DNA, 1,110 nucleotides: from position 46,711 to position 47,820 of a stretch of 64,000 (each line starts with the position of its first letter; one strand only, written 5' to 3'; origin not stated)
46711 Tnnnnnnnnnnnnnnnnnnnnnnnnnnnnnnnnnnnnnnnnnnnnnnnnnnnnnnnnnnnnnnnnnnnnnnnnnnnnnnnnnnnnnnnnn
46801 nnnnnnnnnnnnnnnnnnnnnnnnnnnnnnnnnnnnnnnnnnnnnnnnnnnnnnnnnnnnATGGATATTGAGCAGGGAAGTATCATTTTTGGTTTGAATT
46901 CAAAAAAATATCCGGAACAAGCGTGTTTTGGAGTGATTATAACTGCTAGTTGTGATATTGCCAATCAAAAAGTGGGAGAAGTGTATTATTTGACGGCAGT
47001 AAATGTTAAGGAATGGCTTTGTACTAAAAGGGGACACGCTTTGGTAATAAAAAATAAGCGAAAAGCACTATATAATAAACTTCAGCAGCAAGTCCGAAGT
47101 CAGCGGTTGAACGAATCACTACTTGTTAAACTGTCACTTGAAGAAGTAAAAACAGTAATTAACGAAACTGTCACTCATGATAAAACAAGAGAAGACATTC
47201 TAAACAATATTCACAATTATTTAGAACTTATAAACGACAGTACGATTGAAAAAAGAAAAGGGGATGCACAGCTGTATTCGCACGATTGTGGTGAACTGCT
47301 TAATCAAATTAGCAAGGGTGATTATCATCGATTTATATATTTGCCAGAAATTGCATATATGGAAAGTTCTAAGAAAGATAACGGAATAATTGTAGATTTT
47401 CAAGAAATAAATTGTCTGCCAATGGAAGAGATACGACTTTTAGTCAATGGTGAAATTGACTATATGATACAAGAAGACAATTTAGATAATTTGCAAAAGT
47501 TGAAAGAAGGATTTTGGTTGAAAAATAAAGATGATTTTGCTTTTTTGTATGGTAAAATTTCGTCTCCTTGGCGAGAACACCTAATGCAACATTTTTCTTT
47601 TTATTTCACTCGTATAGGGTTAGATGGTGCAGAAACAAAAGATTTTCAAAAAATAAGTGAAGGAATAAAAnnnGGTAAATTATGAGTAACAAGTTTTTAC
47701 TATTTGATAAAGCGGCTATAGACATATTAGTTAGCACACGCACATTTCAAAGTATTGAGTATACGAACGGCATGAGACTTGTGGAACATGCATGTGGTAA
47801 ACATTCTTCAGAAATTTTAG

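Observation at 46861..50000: Translationally coupled pair (unassignable 270-aa protein + N-terminally extended UvrD-like SF1 ATPase): candidate uncharacterised defence system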

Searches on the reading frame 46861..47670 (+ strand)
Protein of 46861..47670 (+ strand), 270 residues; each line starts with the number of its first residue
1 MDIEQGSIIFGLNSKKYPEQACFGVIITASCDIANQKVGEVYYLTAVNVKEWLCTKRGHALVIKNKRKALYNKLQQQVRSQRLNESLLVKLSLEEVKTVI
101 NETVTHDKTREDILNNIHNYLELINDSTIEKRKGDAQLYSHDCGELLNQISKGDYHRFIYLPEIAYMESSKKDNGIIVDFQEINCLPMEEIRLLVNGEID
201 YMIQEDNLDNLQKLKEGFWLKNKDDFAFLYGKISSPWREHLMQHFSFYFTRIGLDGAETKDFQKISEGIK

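Call 3: search_protein_families(library=padloc, proteins=[window:46861-47670:+], max_evalue=1)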
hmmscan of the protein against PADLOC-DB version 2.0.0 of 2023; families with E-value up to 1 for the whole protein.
window:46861-47670:+ (270 aa): 0 families

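Call 4: search_protein_families(library=pfam, proteins=[window:46861-47670:+], max_evalue=1)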
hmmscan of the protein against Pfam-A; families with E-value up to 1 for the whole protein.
window:46861-47670:+ (270 aa): 3 families
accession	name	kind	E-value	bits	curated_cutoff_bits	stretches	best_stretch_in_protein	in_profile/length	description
PF09442.15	DUF2018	-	0.026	16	25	1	17-82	4-67/83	Domain of unknown function (DUF2018)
PF21494.3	PKC_C2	-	0.12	13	18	1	36-75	15-53/109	Protein kinase C delta/epsilon/eta/theta, C2 domain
PF04096.20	Nucleoporin2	-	0.28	11.7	28.4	1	33-125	29-122/148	Nup98-96 autopeptidase S59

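Call 5: search_protein_families(library=ncbifam, proteins=[window:46861-47670:+], max_evalue=1)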
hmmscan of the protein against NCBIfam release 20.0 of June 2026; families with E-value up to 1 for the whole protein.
window:46861-47670:+ (270 aa): 1 family
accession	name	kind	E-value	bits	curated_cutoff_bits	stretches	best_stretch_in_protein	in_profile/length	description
NF008399.0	PRK11198.1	equivalog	0.018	15.5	134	1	64-155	21-114/149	peptidoglycan-binding protein LysM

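Call 11: find_homologous_proteins(query=window:46861-47670:+)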
Query window:46861-47670:+ (270 aa): 38 proteins with E <= 0.001 among 494 candidates.
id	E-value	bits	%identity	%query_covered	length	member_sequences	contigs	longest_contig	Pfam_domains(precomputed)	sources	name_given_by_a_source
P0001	6.5e-178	608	100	100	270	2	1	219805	-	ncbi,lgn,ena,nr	ncbi:MAG: hypothetical protein J1F65_05480 [Clostridiales bacterium]|nr:hypothetical protein [Clostr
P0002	1.4e-121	423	69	100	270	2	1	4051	-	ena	-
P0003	3.1e-58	215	39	98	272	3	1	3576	-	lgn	-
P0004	2.1e-57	213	39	99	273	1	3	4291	-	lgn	-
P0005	4.9e-57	211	40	99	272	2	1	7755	-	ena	-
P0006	2.5e-56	209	40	99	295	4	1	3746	-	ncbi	-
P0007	4.6e-56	208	40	97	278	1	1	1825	-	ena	-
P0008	3.3e-55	205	40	99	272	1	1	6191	-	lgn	-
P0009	5.8e-55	205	39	99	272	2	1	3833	-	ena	-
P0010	6.1e-55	205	40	97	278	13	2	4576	-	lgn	-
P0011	7.1e-55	204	39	99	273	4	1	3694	-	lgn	-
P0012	2.6e-53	199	38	99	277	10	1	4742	-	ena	-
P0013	1.4e-52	197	37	99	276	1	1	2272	-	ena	-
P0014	1.7e-52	197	37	100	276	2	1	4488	-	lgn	-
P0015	6.7e-52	195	38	97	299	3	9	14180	-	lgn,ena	-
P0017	3.0e-51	192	38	99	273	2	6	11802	-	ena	-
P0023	2.7e-46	176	35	97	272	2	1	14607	-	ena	-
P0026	9.0e-46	175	38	98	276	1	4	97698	-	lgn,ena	-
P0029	8.9e-45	171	39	99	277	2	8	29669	-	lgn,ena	-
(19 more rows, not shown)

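Call 16: find_encoding_contigs(protein=P0026, flank=10000, max_places=3)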
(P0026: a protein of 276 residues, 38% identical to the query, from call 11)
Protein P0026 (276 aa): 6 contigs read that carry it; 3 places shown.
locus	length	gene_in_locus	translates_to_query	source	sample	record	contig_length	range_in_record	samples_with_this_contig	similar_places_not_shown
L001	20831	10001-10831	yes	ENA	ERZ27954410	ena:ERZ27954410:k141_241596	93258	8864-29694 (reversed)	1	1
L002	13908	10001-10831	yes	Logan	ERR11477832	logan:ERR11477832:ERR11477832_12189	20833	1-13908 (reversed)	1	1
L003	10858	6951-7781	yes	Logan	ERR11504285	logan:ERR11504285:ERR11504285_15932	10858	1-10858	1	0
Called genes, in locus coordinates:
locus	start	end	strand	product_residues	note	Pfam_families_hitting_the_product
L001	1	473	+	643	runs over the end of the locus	PF00532:Peripla_BP_1, PF13407:Peripla_BP_4, PF13377:Peripla_BP_3, PF00990:GGDEF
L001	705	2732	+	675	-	PF01368:DHH, PF02272:DHHA1, PF17768:RecJ_OB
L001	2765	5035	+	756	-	PF13328:HD_4, PF01966:HD, PF04607:RelA_SpoT, PF02824:TGS, PF19296:RelA_AH, PF28438:RelA_RIS, PF13291:ACT_4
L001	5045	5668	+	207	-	PF00753:Lactamase_B, PF23023:Anti-Pycsar_Apyc1, PF12706:Lactamase_B_2 (weak)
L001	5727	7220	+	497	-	PF04055:Radical_SAM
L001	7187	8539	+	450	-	PF01938:TRAM (weak), PF05958:tRNA_U5-meth_tr, PF05175:MTS (weak), PF02475:TRM5-TYW2_MTfase (weak), PF03602:Cons_hypoth95 (weak), PF09445:Methyltransf_15 (weak), PF13649:Methyltransf_25 (faint), PF13847:Methyltransf_31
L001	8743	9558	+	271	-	PF00239:Resolvase, PF07508:Recombinase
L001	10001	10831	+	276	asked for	-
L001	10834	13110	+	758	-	PF00580:UvrD-helicase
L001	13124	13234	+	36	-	-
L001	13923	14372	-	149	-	-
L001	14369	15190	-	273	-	PF00239:Resolvase, PF07508:Recombinase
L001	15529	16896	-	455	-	PF00239:Resolvase, PF07508:Recombinase, PF13408:Zn_ribbon_recom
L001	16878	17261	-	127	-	-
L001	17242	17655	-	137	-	PF10991:Enc34_ssDNA-bd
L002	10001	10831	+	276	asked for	-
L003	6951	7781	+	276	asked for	-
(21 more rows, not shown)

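Call 17: find_encoding_contigs(protein=P0029, flank=10000, max_places=3)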
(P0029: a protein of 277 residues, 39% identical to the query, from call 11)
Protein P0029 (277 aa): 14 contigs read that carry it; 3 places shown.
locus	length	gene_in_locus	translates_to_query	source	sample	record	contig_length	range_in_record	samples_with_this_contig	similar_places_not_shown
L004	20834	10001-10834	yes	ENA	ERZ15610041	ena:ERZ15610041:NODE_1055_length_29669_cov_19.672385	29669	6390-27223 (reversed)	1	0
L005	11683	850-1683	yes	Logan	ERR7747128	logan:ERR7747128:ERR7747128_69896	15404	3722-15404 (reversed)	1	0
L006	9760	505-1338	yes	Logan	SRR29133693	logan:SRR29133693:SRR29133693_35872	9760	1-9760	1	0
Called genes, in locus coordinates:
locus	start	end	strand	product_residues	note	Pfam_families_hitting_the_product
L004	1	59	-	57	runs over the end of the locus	-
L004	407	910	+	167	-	PF12844:HTH_19, PF01381:HTH_3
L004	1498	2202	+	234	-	PF00072:Response_reg, PF04397:LytTR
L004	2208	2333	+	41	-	-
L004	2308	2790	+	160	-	-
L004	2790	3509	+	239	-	PF14501:HATPase_c_5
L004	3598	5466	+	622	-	PF00005:ABC_tran, PF13304:AAA_21 (faint)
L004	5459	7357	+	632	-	PF00005:ABC_tran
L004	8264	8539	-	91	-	PF00872:Transposase_mut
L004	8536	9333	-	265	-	PF00872:Transposase_mut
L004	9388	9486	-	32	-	-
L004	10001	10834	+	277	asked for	-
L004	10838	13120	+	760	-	PF00580:UvrD-helicase, PF04851:ResIII (faint)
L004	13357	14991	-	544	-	PF01938:TRAM, PF05958:tRNA_U5-meth_tr, PF03602:Cons_hypoth95 (weak), PF09445:Methyltransf_15 (weak), PF13847:Methyltransf_31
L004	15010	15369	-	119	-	-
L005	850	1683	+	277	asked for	-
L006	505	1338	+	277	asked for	-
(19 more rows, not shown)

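Call 18: find_encoding_contigs(protein=P0023, flank=8000, max_places=2)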
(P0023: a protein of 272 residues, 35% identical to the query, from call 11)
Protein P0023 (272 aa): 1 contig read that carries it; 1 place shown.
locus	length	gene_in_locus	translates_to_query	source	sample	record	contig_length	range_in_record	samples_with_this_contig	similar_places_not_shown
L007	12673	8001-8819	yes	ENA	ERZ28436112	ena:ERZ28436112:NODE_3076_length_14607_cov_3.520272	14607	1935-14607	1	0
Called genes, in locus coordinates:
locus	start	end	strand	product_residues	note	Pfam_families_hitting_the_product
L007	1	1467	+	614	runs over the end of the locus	PF09820:AAA-ATPase_like, PF08011:PDDEXK_9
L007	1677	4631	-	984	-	PF14311:DUF4379, PF22083:I-HmuI_NUMOD-like (faint)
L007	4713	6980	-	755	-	PF04851:ResIII, PF18766:SWI2_SNF2, PF00270:DEAD, PF00271:Helicase_C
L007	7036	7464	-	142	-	-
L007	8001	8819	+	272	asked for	-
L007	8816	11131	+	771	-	PF04851:ResIII (faint), PF00580:UvrD-helicase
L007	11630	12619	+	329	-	PF02661:Fic, PF21247:Fic-like_C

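Call 19: find_encoding_contigs(protein=P0015, flank=8000, max_places=2)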
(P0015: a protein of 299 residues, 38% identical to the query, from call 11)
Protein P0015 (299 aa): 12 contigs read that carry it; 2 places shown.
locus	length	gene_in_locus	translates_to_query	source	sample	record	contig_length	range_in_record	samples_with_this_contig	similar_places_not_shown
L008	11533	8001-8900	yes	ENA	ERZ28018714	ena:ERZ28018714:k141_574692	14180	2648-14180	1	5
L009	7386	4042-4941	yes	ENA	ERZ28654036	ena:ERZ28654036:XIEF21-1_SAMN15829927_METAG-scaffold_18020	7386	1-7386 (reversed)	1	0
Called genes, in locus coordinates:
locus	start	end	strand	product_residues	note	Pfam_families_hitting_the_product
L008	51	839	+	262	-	PF02585:PIG-L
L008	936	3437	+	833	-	PF00931:NB-ARC, PF01637:ATPase_2 (weak), PF13191:AAA_16 (faint), PF13424:TPR_12 (faint), PF13374:TPR_10 (faint)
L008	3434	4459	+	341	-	PF21360:PylC-like_N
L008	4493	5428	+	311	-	PF00132:Hexapep, PF14602:Hexapep_2 (faint), PF25084:LbH_EIF2B, PF25087:GMPPB_C, PF00132:Hexapep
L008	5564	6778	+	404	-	PF00108:Thiolase_N, PF00109:ketoacyl-synt (weak), PF02803:Thiolase_C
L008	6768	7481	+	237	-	PF00106:adh_short, PF01370:Epimerase (weak), PF08659:KR, PF23441:SDR (weak), PF13561:adh_short_C2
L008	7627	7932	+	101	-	-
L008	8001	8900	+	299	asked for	-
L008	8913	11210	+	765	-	PF04851:ResIII (faint), PF00580:UvrD-helicase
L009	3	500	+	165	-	?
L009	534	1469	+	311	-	PF00132:Hexapep, PF14602:Hexapep_2 (faint), PF25084:LbH_EIF2B, PF25087:GMPPB_C, PF00132:Hexapep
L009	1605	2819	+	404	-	PF00108:Thiolase_N, PF00109:ketoacyl-synt (weak), PF02803:Thiolase_C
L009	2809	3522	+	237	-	PF00106:adh_short, PF01370:Epimerase (weak), PF08659:KR, PF23441:SDR (weak), PF13561:adh_short_C2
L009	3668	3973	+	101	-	-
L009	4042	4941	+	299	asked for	-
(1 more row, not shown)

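Call 20: find_encoding_contigs(protein=P0017, flank=8000, max_places=2)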
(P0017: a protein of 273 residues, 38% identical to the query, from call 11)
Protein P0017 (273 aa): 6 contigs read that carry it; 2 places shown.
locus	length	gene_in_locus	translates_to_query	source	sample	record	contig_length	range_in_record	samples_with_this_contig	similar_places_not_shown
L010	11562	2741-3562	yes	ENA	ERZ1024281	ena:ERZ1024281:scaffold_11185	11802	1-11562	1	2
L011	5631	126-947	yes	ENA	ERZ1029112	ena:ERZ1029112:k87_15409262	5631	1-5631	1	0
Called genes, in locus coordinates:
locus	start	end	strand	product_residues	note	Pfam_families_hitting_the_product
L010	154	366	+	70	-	-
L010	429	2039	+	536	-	PF00239:Resolvase, PF07508:Recombinase, PF13408:Zn_ribbon_recom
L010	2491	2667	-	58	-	-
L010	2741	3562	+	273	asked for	-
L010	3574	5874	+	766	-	PF00580:UvrD-helicase (weak), PF04851:ResIII (faint)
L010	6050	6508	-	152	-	-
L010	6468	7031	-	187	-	-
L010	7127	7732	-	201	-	PF00239:Resolvase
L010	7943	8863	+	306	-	PF02195:ParB_N, PF17762:HTH_ParB (faint)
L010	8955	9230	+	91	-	PF18987:DUF5720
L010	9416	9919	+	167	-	-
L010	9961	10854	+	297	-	PF19481:DUF6017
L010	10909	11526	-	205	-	PF07833:Cu_amine_oxidN1 (weak)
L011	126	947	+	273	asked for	-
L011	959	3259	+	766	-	PF00580:UvrD-helicase (weak), PF04851:ResIII (faint)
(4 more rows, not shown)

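Call 23: predict_structure(alignment_id=A1)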
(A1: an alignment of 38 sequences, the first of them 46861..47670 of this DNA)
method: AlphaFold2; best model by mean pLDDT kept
length: 270 residues; sequences in the alignment: 38
mean_pLDDT: 91.6   pTM: 0.87
mean pLDDT of the five models: 91.6, 90.8, 90.7, 90.6, 90.5
residues with pLDDT >= 90: 217; 70-90: 40; 50-70: 7; < 50: 6
segments of 3 or more residues with pLDDT < 50: 248-252
pLDDT, mean of each block of 10 residues (from residue 1): 92 96 95 90 97 96 95 95 93 94 95 95 91 96 96 89 89 94 95 95 95 96 96 80 62 71 93
secondary structure, 60 per line:
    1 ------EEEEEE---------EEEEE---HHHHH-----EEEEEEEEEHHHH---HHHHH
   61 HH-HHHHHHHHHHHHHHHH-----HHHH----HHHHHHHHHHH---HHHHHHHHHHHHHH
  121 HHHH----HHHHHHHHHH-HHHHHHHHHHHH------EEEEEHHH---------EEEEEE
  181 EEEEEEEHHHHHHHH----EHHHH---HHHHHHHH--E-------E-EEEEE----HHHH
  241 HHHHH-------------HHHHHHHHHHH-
elements in order: E7-12 E22-26 H30-34 E40-48 H49-52 H56-62 H64-79 H85-88 H93-103 H107-124 H129-138 H140-151 E158-162 E175-187 H188-195 H201-204 H208-215 E228-232 H237-245 H259-269

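Call 25: search_protein_representatives(alignment_id=A1)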
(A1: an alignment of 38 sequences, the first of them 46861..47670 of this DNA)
Query: 38 sequences, 274 profile positions. Proteins with E-value up to 0.001 (for the whole library): 663; up to 1e-10: 462; up to 1e-30: 125. The best 150 are listed.
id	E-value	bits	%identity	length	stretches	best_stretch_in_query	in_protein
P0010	1.2e-115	402.5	-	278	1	3-273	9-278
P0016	2.3e-103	362.3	-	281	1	2-273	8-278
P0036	1.9e-102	359.3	-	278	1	3-273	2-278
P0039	1.2e-101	356.6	-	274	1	2-273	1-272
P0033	1.1e-100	353.5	-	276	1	3-273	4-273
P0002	1.9e-99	349.4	-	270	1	4-273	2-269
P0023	2.7e-99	348.9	-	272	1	2-273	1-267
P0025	2.7e-96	339.1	-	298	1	1-273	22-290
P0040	1.6e-95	336.6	-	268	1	4-273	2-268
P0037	2.0e-95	336.2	-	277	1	3-273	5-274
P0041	1.5e-94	333.4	-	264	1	14-273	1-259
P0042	2.2e-94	332.8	-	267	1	3-272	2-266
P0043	2.0e-93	329.7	-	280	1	3-272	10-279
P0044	5.6e-92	324.9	-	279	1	3-273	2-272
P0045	2.4e-91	322.8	-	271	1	2-270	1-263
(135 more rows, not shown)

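Call 26: fold_search(model_id=the predicted structure, library=pdb)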
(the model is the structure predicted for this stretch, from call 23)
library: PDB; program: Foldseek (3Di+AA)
matches with E <= 10: 101; with E <= 0.001: 0
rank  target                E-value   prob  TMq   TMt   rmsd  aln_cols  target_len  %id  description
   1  5ckd_A                2.6e-01  0.63  0.14  0.30   3.3        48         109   17  E. coli MazF E24A form III (released 2016-04-06)
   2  4me7_C                2.8e-01  0.69  0.13  0.29   4.3        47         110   15  Crystal structure of Bacillus subtilis toxin MazF in complex with cognate antitoxin MazE (released 2013-10-23)
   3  5cqy_A                2.9e-01  0.66  0.12  0.29   3.3        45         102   13  E. coli MazF mutant E24A in complex with MazE residues 68-82 form II (released 2016-04-06)
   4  1ub4_A                2.9e-01  0.60  0.12  0.27   4.3        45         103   13  crystal structure of MazEF complex (released 2003-05-20)
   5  4mzp_C                3.3e-01  0.82  0.23  0.50  10.4       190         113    8  MazF from S. aureus crystal form III, C2221, 2.7 A (released 2014-05-21)
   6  4mdx_A                3.3e-01  0.63  0.14  0.29   4.0        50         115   14  Crystal structure of Bacillus subtilis MazF in complex with RNA (released 2013-10-23)
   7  5ck9_B                3.3e-01  0.60  0.12  0.28   4.0        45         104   13  E. coli MazF form I (released 2016-04-06)
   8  5cr2_A                4.3e-01  0.57  0.13  0.30   3.0        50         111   12  E. coli MazF in complex with single strand DNA substrate analog (released 2016-04-06)
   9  5ckh_B                4.3e-01  0.47  0.12  0.26   5.3        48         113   17  E. coli MazF E24A form IIb (released 2016-04-06)
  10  4of1_A                4.5e-01  0.77  0.23  0.49  12.0       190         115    8  crystal structure of toxin from staphylococcus aureus Mu50 (released 2015-01-14)
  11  4mzt_A                4.8e-01  0.57  0.14  0.30   3.9        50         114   18  MazF from S. aureus crystal form II, C2221, 2.3 A (released 2014-05-21)
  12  5ckb_A                4.8e-01  0.51  0.14  0.31   3.3        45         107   13  E. coli MazF form II (released 2016-04-06)
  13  4mzp_B                5.0e-01  0.75  0.24  0.50  10.3       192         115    8  MazF from S. aureus crystal form III, C2221, 2.7 A (released 2014-05-21)
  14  5ckd_B                5.0e-01  0.41  0.12  0.27   4.3        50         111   14  E. coli MazF E24A form III (released 2016-04-06)
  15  5cqx_B                5.3e-01  0.41  0.13  0.28   3.3        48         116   17  E. coli MazF mutant E24A in complex with MazE residues 68-82 form I (released 2016-04-06)
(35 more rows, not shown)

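Call 28: search_solved_structures(query=A1, max_evalue=10, show_alignments=3)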
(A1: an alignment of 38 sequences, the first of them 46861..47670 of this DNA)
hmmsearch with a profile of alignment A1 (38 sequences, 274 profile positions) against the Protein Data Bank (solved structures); distinct sequences matched with E-value up to 10: 6.
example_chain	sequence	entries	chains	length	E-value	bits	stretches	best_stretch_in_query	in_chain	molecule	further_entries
6tps_P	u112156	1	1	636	0.14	15.3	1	128-220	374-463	RNA polymerase I-specific transcription initiation factor RRN6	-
5n5y_P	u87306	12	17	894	0.22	14.6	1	128-220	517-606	RNA polymerase I-specific transcription initiation factor RRN6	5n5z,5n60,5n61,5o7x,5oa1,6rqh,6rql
5w65_O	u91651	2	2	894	0.22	14.6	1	128-220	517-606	RNA polymerase I-specific transcription initiation factor RRN6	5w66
5w5y_O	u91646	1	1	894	0.22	14.6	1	128-220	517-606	RNA polymerase I-specific transcription initiation factor RRN6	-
5w64_O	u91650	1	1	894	0.22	14.6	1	128-220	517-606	RNA polymerase I-specific transcription initiation factor RRN6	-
2bzb_A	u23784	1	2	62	0.42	13.7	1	65-118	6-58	CONSERVED DOMAIN PROTEIN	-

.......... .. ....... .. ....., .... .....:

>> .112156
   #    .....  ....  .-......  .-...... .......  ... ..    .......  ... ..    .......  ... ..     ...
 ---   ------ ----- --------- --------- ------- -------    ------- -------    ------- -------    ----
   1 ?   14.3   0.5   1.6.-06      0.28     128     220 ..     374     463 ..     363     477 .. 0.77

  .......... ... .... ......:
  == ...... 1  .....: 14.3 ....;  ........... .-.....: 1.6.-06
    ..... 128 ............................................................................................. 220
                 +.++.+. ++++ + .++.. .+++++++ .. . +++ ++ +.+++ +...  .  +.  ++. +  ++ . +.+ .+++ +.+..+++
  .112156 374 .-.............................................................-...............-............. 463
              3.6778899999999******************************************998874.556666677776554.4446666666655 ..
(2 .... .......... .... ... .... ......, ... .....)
